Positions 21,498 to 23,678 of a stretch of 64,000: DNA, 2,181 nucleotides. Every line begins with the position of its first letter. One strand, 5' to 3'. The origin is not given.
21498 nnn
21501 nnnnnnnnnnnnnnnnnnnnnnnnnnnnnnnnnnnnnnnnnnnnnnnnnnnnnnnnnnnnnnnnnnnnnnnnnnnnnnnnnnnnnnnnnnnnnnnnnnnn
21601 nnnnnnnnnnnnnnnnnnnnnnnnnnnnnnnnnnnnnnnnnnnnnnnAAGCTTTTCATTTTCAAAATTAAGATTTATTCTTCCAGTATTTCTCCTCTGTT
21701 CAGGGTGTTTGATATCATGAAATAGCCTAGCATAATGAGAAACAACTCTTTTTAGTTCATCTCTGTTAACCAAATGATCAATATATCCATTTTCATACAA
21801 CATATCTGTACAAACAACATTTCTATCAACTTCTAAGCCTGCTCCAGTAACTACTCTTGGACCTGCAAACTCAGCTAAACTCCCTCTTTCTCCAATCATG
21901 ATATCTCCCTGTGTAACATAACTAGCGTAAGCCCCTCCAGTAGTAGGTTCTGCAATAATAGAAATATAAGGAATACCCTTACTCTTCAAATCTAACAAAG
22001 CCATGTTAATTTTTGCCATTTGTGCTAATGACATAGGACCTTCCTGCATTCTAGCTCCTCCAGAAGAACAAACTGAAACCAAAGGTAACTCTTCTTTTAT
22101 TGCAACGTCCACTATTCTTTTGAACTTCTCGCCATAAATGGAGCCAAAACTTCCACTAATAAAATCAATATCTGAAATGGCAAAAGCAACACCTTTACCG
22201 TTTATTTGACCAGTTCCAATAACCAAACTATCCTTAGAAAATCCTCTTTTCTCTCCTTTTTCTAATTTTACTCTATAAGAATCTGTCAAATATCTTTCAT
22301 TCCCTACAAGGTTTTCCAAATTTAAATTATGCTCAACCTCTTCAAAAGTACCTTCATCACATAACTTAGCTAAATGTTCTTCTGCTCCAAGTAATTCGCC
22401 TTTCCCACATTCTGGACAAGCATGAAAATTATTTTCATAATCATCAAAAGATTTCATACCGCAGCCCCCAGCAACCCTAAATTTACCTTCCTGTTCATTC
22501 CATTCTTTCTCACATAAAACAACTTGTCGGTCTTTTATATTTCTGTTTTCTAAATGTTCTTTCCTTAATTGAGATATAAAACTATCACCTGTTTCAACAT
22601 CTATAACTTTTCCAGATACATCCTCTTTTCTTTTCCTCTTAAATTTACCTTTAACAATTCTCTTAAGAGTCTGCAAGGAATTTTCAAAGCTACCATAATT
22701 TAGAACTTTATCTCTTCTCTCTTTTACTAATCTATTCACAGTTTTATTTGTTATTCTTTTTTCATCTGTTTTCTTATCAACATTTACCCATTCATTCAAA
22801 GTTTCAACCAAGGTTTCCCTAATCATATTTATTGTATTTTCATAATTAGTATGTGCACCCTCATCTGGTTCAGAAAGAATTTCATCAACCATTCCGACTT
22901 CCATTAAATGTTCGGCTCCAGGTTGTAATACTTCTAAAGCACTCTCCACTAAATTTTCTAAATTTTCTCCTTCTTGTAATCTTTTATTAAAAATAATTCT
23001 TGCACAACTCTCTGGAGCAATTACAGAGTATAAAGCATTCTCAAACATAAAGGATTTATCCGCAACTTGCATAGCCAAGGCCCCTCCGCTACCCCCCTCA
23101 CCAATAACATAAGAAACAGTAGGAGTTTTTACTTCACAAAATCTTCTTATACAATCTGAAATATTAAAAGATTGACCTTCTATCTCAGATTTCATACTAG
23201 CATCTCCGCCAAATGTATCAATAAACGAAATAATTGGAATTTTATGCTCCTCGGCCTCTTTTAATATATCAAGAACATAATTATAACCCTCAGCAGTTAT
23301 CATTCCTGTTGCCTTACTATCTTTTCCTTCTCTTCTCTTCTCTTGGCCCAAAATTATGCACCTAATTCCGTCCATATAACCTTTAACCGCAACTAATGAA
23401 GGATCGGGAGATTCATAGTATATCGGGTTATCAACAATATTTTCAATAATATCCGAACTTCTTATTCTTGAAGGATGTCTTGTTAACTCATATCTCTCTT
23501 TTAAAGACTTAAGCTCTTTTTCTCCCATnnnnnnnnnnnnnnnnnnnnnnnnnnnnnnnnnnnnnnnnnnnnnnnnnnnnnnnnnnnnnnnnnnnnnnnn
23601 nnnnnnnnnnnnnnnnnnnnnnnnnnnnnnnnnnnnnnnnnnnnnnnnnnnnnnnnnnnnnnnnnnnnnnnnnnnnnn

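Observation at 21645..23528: Bacterial-type acetyl-CoA carboxylase CT fused in reversed AccA-AccD order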

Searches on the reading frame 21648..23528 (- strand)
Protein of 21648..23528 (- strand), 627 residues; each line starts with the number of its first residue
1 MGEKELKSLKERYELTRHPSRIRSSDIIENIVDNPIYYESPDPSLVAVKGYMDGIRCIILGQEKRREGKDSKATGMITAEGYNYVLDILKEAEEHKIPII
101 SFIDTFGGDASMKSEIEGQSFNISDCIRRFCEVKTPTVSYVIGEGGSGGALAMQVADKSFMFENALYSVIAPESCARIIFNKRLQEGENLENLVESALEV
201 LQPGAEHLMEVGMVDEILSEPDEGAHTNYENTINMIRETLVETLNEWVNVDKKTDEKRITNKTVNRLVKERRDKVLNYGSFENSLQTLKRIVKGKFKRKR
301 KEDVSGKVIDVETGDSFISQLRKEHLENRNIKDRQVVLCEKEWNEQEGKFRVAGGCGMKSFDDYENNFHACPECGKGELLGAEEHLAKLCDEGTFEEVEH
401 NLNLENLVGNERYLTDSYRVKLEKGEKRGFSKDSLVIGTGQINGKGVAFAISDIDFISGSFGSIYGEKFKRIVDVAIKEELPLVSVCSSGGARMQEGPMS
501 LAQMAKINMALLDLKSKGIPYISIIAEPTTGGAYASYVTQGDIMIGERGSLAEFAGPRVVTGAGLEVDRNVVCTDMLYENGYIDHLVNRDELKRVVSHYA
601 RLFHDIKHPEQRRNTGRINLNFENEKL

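Call 4: search_protein_families(library=pfam, proteins=[window:21648-23528:-], max_evalue=0.01)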
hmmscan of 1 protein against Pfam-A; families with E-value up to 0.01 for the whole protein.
window:21648-23528:- (627 aa): 2 families
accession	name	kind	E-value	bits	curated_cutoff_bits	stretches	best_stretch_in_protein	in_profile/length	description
PF03255.19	ACCA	-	5.3e-59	200.4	23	1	11-258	55-301/310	Acetyl co-enzyme A carboxylase carboxyltransferase-like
PF01039.27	Carboxyl_trans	-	2.5e-37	129.1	22.3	2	423-591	36-207/493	Carboxyl transferase domain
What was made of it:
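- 22407..22514 (-): Cys4 zinc ribbon of the beta half (aa 339-374): C-x16-C ... C-x2-C. Pfam Zn_ribbon_ACC does not match it (call 4).
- On AccA/AccD-type acetyl-CoA carboxylase carboxyltransferase (EC 2.1.3.15): PF03255 aa 11-258 at 5e-59 (call 4).
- Checked: Domains: Pfam ACCA covers aa 11-258 (5e-59) and Carboxyl_trans aa 423-591 (call 4).
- The zinc ribbon does not match the Pfam model (call 4).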

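Call 5: search_protein_families(library=ncbifam, proteins=[window:21648-23528:-], max_evalue=0.01)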
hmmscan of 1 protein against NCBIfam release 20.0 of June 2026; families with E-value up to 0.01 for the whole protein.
window:21648-23528:- (627 aa): 9 families
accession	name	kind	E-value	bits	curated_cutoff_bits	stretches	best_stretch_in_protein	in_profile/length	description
TIGR00515.1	accD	equivalog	2.6e-59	200.9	317.45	1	333-598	9-274/285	acetyl-CoA carboxylase, carboxyltransferase subunit beta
NF041504.1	AccA_sub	subfamily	1.2e-57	195.3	300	1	11-255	2-245/257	carboxyltransferase subunit alpha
NF004344.0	PRK05724.1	equivalog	2.7e-56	191.1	357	1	11-261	59-308/319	acetyl-CoA carboxylase carboxyltransferase subunit alpha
TIGR00513.1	accA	equivalog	5.5e-51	173.9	319.3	1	11-258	59-302/321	acetyl-CoA carboxylase carboxyl transferase subunit alpha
NF008971.0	PRK12319.1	equivalog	3e-33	115.5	406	1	17-249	12-239/256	acetyl-CoA carboxylase carboxyl transferase subunit alpha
TIGR01117.1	mmdA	subfamily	6e-28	97.9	998.8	2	380-578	31-215/512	methylmalonyl-CoA decarboxylase subunit alpha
TIGR03134.1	malonate_gamma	equivalog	5.4e-17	62.1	237.15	1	25-269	3-251/258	biotin-independent malonate decarboxylase subunit gamma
TIGR03133.1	malonate_beta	equivalog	3.3e-14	52.8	278.15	1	423-560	37-179/274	biotin-independent malonate decarboxylase subunit beta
NF005530.0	PRK07189.1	equivalog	3.5e-12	46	228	1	427-560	51-189/303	biotin-independent malonate decarboxylase subunit beta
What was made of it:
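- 21645..23528 (-): CDS of the 627-aa single-chain AccA>AccD carboxyltransferase (stop codon included). Pfam and NCBIfam in calls 4 and 5.
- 21714..22406 (-): AccD-like (beta) catalytic core, aa 375-605. TIGR00515 aa 333-598 (call 5).
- On AccA/AccD-type acetyl-CoA carboxylase carboxyltransferase (EC 2.1.3.15): TIGR00515 aa 333-598 at 2.6e-59 (call 5). AccA_sub 195.3 against 300 (call 5).
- On PccB-type acyl-CoA carboxylase beta subunit (the archaeal type): PF01039 matches only profile positions 36-207 of 493 (call 4). mmdA scores 97.9 bits against 998.8 (call 5).
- On Biotin-independent malonate decarboxylase beta/gamma (MdcD/MdcE): 52.8 against 278 and 62.1 against 237 (call 5).
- Closest known: Bacterial heteromeric acetyl-CoA carboxylase carboxyltransferase, AccA + AccD. 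Different: It scores below the NCBIfam equivalog cut-offs (call 5).
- Closest known: PccB-type and eukaryotic single-chain CT domains. Different: Those have the beta-like half first, no zinc ribbon and much weaker sequence scores (for example mmdA 97.9 bits against a cut-off of 998.8, call 5).
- Checked: NCBIfam accD TIGR00515 covers aa 333-598 (2.6e-59) and AccA_sub NF041504 aa 11-255 (1.2e-57) (call 5).
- Domains and order: calls 4 and 5. Scores are below NCBI's equivalog cut-offs (200.9 against 317 for accD; 173.9 against 319 for accA; call 5). AccA/AccD models score three to four times higher than Mdc models, and the Mdc scores are far below their cut-offs (call 5). The family falls below the AccA and AccD equivalog cut-offs (call 5).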

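Call 6: find_homologous_proteins(query=window:21648-23528:-, max_evalue=1e-10)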
Query window:21648-23528:- (627 aa): 5060 proteins with E <= 1e-10 among 8000 candidates; the best 120 are listed.
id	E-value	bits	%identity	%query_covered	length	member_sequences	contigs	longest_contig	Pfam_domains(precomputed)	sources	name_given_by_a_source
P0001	0.0e+0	1409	100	100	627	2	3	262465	PF01039.28,PF03255.20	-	-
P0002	0.0e+0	1180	82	100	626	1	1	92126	PF01039.28,PF03255.20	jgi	jgi:acetyl-CoA carboxylase carboxyl transferase beta subunit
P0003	2.6e-251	854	62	98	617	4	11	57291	PF01039.28,PF03255.20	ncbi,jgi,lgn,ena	-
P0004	3.6e-248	843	59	98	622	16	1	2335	PF01039.28,PF03255.20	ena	-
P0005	1.3e-247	841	61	98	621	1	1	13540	PF01039.28,PF03255.20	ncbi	-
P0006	8.3e-247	839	60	97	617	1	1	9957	PF01039.28,PF03255.20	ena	-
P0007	2.9e-246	837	60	98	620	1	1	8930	PF01039.28,PF03255.20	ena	-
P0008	3.4e-246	837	60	98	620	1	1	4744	PF01039.28,PF03255.20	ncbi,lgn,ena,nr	ncbi:MAG: hypothetical protein K8R37_07600 [Bacteroidales bacterium]|nr:hypothetical protein [Bacter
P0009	1.6e-244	831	60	98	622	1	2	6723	PF01039.28,PF03255.20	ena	-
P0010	7.1e-244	829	60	98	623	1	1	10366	PF01039.28,PF03255.20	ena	-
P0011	8.6e-244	829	59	98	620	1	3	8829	PF01039.28,PF03255.20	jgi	-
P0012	9.6e-244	829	60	98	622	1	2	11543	PF01039.28,PF03255.20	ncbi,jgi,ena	-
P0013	1.5e-243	828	59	98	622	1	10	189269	PF01039.28,PF03255.20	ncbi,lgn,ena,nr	ncbi:MAG: hypothetical protein H8D45_10865 [Bacteroidetes bacterium]|nr:hypothetical protein [Bacter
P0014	1.7e-243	828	60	98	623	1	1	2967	PF01039.28,PF03255.20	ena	-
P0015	3.0e-243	827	60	98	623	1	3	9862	PF01039.28,PF03255.20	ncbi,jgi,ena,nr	ncbi:MAG: hypothetical protein IMY69_09660 [Bacteroidetes bacterium]|jgi:acetyl-CoA carboxylase beta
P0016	3.2e-243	827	60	98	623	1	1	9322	PF01039.28,PF03255.20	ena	-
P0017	4.3e-243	826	59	98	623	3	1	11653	PF01039.28,PF03255.20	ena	-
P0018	5.1e-243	826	60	98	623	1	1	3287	PF01039.28,PF03255.20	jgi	jgi:acetyl-CoA carboxylase beta subunit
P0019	1.1e-242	825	60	98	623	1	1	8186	PF01039.28,PF03255.20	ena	-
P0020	2.7e-242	824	59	98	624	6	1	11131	PF01039.28,PF03255.20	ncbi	-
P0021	2.7e-242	824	60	98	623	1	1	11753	PF01039.28,PF03255.20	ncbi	-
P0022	2.9e-242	824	59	98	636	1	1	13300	PF01039.28,PF03255.20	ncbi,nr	ncbi:MAG: hypothetical protein K9J13_11925 [Saprospiraceae bacterium]|nr:hypothetical protein [Sapro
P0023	5.4e-242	823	60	98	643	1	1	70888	PF01039.28,PF03255.20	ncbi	-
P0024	8.2e-241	819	60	98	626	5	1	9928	PF01039.28,PF03255.20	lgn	-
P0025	3.0e-240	817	58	98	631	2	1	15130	PF01039.28,PF03255.20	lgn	-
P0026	4.0e-240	817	59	98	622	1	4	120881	PF01039.28,PF03255.20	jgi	-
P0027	6.1e-239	813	58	98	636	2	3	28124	PF01039.28,PF03255.20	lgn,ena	-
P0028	2.8e-238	811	59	98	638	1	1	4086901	PF01039.28,PF03255.20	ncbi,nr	ncbi:MAG: carboxyl transferase domain-containing protein [Bacteroidota bacterium]|nr:carboxyl transf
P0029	8.5e-238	809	58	98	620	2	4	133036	PF01039.28,PF03255.20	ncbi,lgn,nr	ncbi:MAG: hypothetical protein K9G67_03685 [Bacteroidales bacterium]|nr:hypothetical protein [Bacter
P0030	9.8e-238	809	59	99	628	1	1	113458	PF01039.28,PF03255.20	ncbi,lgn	-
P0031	1.5e-237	808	58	98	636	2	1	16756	PF01039.28,PF03255.20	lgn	-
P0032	2.7e-237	807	59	98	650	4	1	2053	PF01039.28,PF03255.20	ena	-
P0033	4.8e-237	807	57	98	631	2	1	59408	PF01039.28,PF03255.20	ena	-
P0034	3.1e-236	804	58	98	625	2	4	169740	PF01039.28,PF03255.20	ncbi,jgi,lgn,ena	-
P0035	3.4e-236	804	57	98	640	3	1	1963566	PF01039.28,PF03255.20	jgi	-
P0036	4.4e-236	803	59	98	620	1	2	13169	PF01039.28,PF03255.20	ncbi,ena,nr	ncbi:MAG: hypothetical protein K8R41_07960 [Bacteroidales bacterium]|nr:hypothetical protein [Bacter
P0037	1.2e-235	802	58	98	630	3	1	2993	PF01039.28,PF03255.20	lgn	-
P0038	1.3e-235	802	58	98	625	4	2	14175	PF01039.28,PF03255.20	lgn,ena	-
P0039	1.8e-235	801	58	98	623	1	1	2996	PF01039.28,PF03255.20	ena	-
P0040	1.8e-235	801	59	98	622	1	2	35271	PF01039.28,PF03255.20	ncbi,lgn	-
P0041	2.6e-235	801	56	98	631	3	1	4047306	PF01039.28,PF03255.20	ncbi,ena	-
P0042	3.0e-235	801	58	99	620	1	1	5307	PF01039.28,PF03255.20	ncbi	-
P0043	3.1e-235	801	58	98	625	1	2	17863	PF01039.28,PF03255.20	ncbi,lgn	-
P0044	3.3e-235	800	58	98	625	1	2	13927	PF01039.28,PF03255.20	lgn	-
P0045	5.2e-235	800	58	98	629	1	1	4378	PF01039.28,PF03255.20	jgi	-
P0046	1.2e-234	799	58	98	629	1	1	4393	PF01039.28,PF03255.20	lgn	-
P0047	1.4e-234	798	58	98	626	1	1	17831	PF01039.28,PF03255.20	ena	-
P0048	2.5e-234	798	58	99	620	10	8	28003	PF01039.28,PF03255.20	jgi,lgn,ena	-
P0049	4.6e-234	797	57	98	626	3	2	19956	PF01039.28,PF03255.20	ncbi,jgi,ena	-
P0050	5.3e-234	796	58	98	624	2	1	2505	PF01039.28,PF03255.20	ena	-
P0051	5.7e-234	796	57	99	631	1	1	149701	PF01039.28,PF03255.20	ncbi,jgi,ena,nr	ncbi:MAG: hypothetical protein KKG99_07920 [Bacteroidetes bacterium]|nr:hypothetical protein [Bacter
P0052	1.1e-233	795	57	98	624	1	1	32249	PF01039.28,PF03255.20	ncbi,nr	ncbi:MAG: carboxyl transferase domain-containing protein [Bacteroidales bacterium]|nr:carboxyl trans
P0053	1.9e-233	795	58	99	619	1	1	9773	PF01039.28,PF03255.20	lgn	-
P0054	3.2e-233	794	56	98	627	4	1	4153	PF01039.28,PF03255.20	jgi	jgi:acetyl-CoA carboxylase carboxyl transferase beta subunit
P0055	3.6e-233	794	58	98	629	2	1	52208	PF01039.28,PF03255.20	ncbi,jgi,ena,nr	ncbi:MAG: hypothetical protein KKA81_07630 [Bacteroidetes bacterium]|nr:hypothetical protein [Bacter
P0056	4.6e-233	793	57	98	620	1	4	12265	PF01039.28,PF03255.20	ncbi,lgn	-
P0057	7.9e-233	793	59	98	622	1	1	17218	PF01039.28,PF03255.20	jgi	-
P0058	1.0e-232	792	57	98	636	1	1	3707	PF01039.28,PF03255.20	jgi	-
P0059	1.7e-232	791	56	98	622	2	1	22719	PF01039.28,PF03255.20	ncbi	-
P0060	2.2e-232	791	57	98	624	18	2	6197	PF01039.28,PF03255.20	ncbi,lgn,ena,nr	ncbi:MAG: hypothetical protein IMY74_08050 [Bacteroidetes bacterium]|nr:hypothetical protein [Bacter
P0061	2.5e-232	791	57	97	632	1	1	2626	PF01039.28,PF03255.20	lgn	-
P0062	3.4e-232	790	57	99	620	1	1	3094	PF01039.28,PF03255.20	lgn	-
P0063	3.8e-232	790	56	98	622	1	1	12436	PF01039.28,PF03255.20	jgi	jgi:acetyl-CoA carboxylase carboxyl transferase beta subunit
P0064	4.0e-232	790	58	98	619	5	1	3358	PF01039.28,PF03255.20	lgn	-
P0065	9.2e-232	789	57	99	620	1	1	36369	PF01039.28,PF03255.20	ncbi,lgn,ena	-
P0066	9.4e-232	789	58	98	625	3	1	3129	PF01039.28,PF03255.20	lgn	-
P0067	1.1e-231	789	57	98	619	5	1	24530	PF01039.28,PF03255.20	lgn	-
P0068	1.3e-231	789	58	96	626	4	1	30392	PF01039.28,PF03255.20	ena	-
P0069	1.5e-231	788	57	98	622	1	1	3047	PF01039.28,PF03255.20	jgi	jgi:acetyl-CoA carboxylase carboxyl transferase beta subunit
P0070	1.6e-231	788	57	99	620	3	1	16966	PF01039.28,PF03255.20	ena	-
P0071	1.6e-231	788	57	98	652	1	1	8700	PF01039.28,PF03255.20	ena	-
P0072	1.8e-231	788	56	98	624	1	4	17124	PF01039.28,PF03255.20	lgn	-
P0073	2.4e-231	788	56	98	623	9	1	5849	PF01039.28,PF03255.20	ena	-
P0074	2.7e-231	788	56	98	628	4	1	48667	PF01039.28,PF03255.20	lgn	-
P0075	5.6e-231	786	58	98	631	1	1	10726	PF01039.28,PF03255.20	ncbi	-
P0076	9.9e-231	786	57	98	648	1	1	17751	PF01039.28,PF03255.20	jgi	jgi:acetyl-CoA carboxylase carboxyl transferase beta subunit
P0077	1.4e-230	785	57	98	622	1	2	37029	PF01039.28,PF03255.20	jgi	jgi:acetyl-CoA carboxylase carboxyl transferase beta subunit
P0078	1.5e-230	785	57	98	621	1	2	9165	PF01039.28,PF03255.20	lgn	-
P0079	1.6e-230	785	60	93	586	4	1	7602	PF01039.28,PF03255.20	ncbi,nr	ncbi:MAG: hypothetical protein KAV70_02290, partial [Bacteroidales bacterium]|nr:hypothetical protei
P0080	1.8e-230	785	57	98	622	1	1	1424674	PF01039.28,PF03255.20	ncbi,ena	-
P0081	1.8e-230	785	57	99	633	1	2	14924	PF01039.28,PF03255.20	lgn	-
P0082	6.8e-230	783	57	98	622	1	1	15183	PF01039.28,PF03255.20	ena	-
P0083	7.6e-230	783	56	98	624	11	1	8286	PF01039.28,PF03255.20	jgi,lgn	-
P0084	7.8e-230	783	57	98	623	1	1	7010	PF01039.28,PF03255.20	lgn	-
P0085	1.3e-229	782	56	98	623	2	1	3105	PF01039.28,PF03255.20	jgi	-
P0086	1.5e-229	782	56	98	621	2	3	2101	PF01039.28,PF03255.20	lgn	-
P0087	2.2e-229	781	56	98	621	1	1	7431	PF01039.28,PF03255.20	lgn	-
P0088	3.3e-229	781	57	98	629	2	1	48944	PF01039.28,PF03255.20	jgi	jgi:acetyl-CoA carboxylase carboxyl transferase beta subunit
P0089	6.8e-229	780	56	98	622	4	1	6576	PF01039.28,PF03255.20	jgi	-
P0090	8.4e-229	779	56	98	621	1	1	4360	PF01039.28,PF03255.20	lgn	-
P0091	9.3e-229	779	57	98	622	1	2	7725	PF01039.28,PF03255.20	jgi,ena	-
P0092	1.1e-228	779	56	98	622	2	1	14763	PF01039.28,PF03255.20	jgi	-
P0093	3.5e-228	777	57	98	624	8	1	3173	PF01039.28,PF03255.20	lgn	-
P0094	5.3e-227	773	56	98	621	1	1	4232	PF01039.28,PF03255.20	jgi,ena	-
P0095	7.0e-227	773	56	98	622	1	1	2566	PF01039.28,PF03255.20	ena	-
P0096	2.2e-226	771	56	99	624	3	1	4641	PF01039.28,PF03255.20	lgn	-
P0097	5.1e-226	770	56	98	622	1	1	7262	PF01039.28,PF03255.20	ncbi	-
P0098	2.2e-224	765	57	98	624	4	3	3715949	PF01039.28,PF03255.20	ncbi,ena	-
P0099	1.1e-223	762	55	98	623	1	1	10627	PF01039.28,PF03255.20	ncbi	ncbi:MAG: carboxyl transferase domain-containing protein [Bacteroidota bacterium]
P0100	1.8e-223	762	56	98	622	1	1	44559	PF01039.28,PF03255.20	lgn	-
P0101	6.4e-223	760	57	95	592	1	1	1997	PF01039.28,PF03255.20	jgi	jgi:acetyl-CoA carboxylase carboxyl transferase beta subunit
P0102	1.2e-222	759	56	98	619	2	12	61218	PF01039.28,PF03255.20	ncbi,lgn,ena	-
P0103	2.9e-222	758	57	99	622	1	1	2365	PF01039.28,PF03255.20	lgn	-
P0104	2.7e-210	718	54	98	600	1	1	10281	PF01039.28,PF03255.20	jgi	jgi:acetyl-CoA carboxylase carboxyl transferase beta subunit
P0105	1.8e-200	686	56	87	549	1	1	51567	PF01039.28,PF03255.20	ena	-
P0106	1.9e-197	676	57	87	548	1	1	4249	PF01039.28,PF03255.20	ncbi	-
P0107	3.5e-180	619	55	81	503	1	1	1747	PF01039.28,PF03255.20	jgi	jgi:acetyl-CoA carboxylase carboxyl transferase beta subunit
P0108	1.9e-174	600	56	77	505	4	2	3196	PF01039.28,PF03255.20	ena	-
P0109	1.2e-161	557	56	71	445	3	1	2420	PF01039.28,PF03255.20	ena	-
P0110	4.8e-147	509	53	69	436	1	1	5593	PF01039.28,PF03255.20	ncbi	ncbi:MAG: carboxyl transferase domain-containing protein, partial [Bacteroidota bacterium]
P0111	6.5e-126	439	41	96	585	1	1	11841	PF01039.28,PF03255.20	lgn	-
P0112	2.0e-121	425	40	94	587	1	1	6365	PF01039.28,PF03255.20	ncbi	-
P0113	2.3e-121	424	41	96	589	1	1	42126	PF01039.28,PF03255.20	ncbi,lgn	-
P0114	1.9e-119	418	37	96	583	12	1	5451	PF01039.28,PF03255.20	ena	-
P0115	2.1e-118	415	38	97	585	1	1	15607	PF01039.28,PF03255.20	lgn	-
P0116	7.2e-117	410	40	94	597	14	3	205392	PF01039.28,PF03255.20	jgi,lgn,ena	-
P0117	1.1e-116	409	39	96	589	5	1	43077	PF01039.28,PF03255.20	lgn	-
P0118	1.2e-115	406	39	96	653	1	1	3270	PF01039.28,PF03255.20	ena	-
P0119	2.5e-115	405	39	96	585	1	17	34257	PF01039.28,PF03255.20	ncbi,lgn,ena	-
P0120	2.6e-115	404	40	94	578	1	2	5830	PF01039.28,PF03255.20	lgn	-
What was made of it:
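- On Alpha-first (AccA>AccD) fused CT family, undescribed; Bacteroidota/Woesearchaeota subfamily: 56-62% identity over 98% of the length to more than 100 clusters (call 6).
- Family and transfer: more than 100 collinear Bacteroidota homologues (call 6). The protein's relatives outside this archaeal lineage are overwhelmingly bacterial (call 6).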
